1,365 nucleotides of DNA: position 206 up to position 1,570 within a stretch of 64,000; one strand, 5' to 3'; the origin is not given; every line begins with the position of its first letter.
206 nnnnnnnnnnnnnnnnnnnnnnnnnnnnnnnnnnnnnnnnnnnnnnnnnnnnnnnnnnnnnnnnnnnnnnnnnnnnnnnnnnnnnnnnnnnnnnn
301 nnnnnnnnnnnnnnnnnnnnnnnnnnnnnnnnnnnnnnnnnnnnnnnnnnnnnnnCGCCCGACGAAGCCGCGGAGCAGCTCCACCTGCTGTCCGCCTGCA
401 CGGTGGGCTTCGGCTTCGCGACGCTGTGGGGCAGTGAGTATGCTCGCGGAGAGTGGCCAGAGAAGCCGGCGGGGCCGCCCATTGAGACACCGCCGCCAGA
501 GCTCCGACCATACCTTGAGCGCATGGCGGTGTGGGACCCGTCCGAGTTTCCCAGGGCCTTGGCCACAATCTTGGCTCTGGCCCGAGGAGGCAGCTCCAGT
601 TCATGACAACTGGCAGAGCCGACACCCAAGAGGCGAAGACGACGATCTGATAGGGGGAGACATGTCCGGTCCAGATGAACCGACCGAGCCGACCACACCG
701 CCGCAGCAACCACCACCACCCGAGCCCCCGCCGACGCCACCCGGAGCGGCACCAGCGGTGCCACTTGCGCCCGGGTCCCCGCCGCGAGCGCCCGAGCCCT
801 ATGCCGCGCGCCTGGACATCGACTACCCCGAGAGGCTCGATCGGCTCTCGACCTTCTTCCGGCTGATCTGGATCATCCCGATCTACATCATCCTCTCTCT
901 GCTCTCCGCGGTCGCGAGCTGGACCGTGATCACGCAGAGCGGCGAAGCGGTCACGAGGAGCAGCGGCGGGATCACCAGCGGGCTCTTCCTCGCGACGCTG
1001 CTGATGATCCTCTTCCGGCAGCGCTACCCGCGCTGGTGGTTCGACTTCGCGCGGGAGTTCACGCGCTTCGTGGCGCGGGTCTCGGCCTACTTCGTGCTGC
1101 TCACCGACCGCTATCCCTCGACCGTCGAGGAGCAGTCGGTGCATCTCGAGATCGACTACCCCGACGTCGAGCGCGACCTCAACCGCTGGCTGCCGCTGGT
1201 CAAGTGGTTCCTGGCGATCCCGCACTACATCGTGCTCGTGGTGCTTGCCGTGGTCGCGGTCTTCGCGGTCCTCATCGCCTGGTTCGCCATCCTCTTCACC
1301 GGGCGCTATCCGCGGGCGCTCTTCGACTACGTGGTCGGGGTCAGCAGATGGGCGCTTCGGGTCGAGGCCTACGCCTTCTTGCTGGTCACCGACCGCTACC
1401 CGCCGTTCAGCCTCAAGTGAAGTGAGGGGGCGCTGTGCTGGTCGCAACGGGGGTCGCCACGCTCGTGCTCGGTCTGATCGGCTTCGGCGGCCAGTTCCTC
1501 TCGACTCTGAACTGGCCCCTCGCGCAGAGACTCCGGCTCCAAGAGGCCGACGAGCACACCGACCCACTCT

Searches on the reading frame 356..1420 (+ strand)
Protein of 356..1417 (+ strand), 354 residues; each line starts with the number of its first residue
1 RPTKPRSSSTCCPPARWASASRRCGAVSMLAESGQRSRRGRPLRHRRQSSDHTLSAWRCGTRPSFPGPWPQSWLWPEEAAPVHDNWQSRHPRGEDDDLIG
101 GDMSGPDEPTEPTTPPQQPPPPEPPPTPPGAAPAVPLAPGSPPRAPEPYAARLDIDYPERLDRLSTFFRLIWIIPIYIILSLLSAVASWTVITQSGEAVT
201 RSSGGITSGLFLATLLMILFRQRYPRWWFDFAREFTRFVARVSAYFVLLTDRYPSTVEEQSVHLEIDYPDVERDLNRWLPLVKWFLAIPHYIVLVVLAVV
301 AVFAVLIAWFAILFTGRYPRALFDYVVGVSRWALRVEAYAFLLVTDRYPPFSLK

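Call 30: search_protein_families(library=pfam, proteins=[window:434-1420:+], max_evalue=0.001)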
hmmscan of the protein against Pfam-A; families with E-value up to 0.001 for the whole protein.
window:434-1420:+ (328 aa): 1 family
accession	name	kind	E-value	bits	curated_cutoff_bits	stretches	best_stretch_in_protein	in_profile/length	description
PF14333.11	DUF4389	-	6.4e-20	71.3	25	2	256-325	6-74/76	Domain of unknown function (DUF4389)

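Call 67: search_protein_families(library=pfam, proteins=[window:356-1417:+], max_evalue=0.001)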
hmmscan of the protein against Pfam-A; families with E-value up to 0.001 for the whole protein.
window:356-1417:+ (354 aa): 1 family
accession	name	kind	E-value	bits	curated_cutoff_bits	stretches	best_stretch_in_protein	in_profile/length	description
PF14333.11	DUF4389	-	8.8e-20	70.8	25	2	282-351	6-74/76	Domain of unknown function (DUF4389)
